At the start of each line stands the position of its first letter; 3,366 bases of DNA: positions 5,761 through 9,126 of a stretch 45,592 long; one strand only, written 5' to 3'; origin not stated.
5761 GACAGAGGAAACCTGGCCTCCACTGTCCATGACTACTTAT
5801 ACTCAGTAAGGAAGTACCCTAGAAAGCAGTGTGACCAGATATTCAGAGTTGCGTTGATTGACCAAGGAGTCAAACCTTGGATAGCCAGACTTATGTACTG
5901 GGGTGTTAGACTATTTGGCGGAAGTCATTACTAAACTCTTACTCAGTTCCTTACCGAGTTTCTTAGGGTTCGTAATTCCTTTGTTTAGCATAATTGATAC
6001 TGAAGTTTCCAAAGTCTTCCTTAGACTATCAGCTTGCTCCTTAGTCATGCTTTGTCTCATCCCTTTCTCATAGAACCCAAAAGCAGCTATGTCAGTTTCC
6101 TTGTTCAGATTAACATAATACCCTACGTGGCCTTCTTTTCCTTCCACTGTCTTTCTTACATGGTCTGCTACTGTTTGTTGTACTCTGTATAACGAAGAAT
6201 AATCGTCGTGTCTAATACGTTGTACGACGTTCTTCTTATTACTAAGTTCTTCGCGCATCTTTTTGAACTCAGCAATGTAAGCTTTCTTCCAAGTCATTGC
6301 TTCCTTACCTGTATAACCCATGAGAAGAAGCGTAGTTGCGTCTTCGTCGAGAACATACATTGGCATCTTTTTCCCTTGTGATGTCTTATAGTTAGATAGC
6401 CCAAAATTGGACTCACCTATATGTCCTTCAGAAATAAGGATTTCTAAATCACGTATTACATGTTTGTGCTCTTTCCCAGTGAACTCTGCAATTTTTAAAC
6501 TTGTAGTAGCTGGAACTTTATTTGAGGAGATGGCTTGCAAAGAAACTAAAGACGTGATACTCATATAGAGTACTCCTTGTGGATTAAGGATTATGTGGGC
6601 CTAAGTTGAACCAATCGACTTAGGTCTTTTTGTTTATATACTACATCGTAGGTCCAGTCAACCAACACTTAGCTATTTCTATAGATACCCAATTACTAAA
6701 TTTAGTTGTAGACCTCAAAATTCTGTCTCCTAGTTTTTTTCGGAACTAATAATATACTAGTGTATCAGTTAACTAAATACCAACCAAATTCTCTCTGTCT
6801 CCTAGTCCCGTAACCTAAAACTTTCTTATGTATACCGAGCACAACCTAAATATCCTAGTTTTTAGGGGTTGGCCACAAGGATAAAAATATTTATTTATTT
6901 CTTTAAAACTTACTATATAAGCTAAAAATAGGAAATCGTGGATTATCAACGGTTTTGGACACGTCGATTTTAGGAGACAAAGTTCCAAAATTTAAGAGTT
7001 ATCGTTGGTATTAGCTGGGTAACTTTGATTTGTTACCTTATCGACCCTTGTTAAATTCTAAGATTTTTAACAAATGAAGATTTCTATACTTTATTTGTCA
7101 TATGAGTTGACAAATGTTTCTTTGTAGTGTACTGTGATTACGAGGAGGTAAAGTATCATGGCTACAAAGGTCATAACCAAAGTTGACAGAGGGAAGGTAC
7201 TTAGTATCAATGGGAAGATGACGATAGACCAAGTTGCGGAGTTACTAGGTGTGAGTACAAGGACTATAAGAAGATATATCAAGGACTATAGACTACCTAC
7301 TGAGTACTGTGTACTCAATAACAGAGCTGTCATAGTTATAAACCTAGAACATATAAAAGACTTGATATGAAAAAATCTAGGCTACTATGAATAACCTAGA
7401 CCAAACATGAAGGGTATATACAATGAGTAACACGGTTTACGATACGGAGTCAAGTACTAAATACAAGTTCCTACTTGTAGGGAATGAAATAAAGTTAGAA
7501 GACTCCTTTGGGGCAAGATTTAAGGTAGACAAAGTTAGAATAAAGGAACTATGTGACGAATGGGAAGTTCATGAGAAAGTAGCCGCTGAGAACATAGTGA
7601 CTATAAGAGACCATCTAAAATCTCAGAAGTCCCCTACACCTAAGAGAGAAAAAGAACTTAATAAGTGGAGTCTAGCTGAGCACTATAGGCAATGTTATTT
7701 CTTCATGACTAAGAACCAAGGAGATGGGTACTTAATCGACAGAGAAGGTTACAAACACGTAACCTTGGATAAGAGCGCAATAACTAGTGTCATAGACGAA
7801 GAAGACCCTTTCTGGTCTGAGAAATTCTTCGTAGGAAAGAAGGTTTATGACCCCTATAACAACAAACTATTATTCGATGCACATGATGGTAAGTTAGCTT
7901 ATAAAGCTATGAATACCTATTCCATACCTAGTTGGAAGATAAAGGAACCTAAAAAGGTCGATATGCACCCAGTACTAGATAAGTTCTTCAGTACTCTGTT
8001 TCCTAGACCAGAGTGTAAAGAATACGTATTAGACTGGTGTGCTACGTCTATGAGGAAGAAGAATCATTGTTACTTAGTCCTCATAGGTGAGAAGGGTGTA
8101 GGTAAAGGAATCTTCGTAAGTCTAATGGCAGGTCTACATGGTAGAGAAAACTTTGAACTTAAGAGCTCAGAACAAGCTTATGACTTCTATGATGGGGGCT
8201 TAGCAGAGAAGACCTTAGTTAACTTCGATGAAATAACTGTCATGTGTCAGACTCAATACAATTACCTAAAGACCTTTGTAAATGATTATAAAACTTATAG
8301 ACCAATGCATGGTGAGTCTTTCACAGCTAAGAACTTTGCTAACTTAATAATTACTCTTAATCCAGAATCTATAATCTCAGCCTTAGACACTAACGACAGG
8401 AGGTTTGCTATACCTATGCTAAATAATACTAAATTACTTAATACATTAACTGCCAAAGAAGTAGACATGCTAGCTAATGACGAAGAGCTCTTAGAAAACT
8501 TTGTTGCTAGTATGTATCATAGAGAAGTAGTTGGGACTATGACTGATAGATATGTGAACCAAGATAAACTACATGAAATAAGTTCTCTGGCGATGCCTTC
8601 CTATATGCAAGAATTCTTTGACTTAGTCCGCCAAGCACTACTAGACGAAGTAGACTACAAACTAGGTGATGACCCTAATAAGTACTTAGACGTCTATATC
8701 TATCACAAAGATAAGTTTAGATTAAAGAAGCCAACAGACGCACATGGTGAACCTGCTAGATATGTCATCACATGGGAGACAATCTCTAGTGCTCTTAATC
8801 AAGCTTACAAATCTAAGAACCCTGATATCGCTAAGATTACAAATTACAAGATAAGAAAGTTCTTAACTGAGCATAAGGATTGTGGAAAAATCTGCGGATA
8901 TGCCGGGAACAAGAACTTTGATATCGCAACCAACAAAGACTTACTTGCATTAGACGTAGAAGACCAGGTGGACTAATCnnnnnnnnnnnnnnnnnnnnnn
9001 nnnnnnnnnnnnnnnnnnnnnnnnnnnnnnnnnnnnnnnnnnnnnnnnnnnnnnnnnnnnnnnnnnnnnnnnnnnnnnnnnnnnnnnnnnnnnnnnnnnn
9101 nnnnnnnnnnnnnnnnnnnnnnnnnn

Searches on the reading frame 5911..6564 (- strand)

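Call 49: search_protein_families(library=phrogs, proteins=[window:5911-6564:-], max_evalue=0.00001)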
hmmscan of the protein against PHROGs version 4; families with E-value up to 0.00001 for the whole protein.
window:5911-6564:- (217 aa): 9 families
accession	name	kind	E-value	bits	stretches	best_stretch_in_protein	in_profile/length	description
phrog_2657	-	transcription regulation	5.2e-30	105.5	1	7-186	11-188/243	transcriptional regulator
phrog_518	-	transcription regulation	8.5e-30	105.2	1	14-119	18-123/268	Rha-like transcriptional regulator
phrog_373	-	transcription regulation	1.6e-25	91.2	1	9-112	89-197/373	anti-repressor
phrog_995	-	transcription regulation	4.1e-25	89.9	1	11-116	112-217/307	transcriptional regulator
phrog_63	-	transcription regulation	7.3e-21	76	1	9-110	122-225/431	anti-repressor Ant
phrog_18886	-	unknown function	8.1e-21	75.6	1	11-118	10-121/269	-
phrog_821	-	transcription regulation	7.9e-20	72.6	1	19-114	163-258/324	transcriptional regulator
phrog_10324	-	transcription regulation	3e-18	67.4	1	19-136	5-132/205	anti-repressor Ant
phrog_8235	-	transcription regulation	4e-11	44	1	20-134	13-132/219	anti-repressor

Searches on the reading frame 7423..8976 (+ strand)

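Call 49: search_protein_families(library=phrogs, proteins=[window:7423-8976:+], max_evalue=0.00001)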
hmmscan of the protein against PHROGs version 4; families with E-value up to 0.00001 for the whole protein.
window:7423-8976:+ (517 aa): 3 families
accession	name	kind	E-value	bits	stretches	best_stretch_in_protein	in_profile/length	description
phrog_1156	-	DNA, RNA and nucleotide metabolism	2.5e-13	50.5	1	161-337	517-688/855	DNA primase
phrog_1829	-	DNA, RNA and nucleotide metabolism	9.1e-12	44.9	1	172-336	459-629/772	DNA primase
phrog_864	-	DNA, RNA and nucleotide metabolism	4.9e-06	26.3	1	161-313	311-465/1064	DNA primase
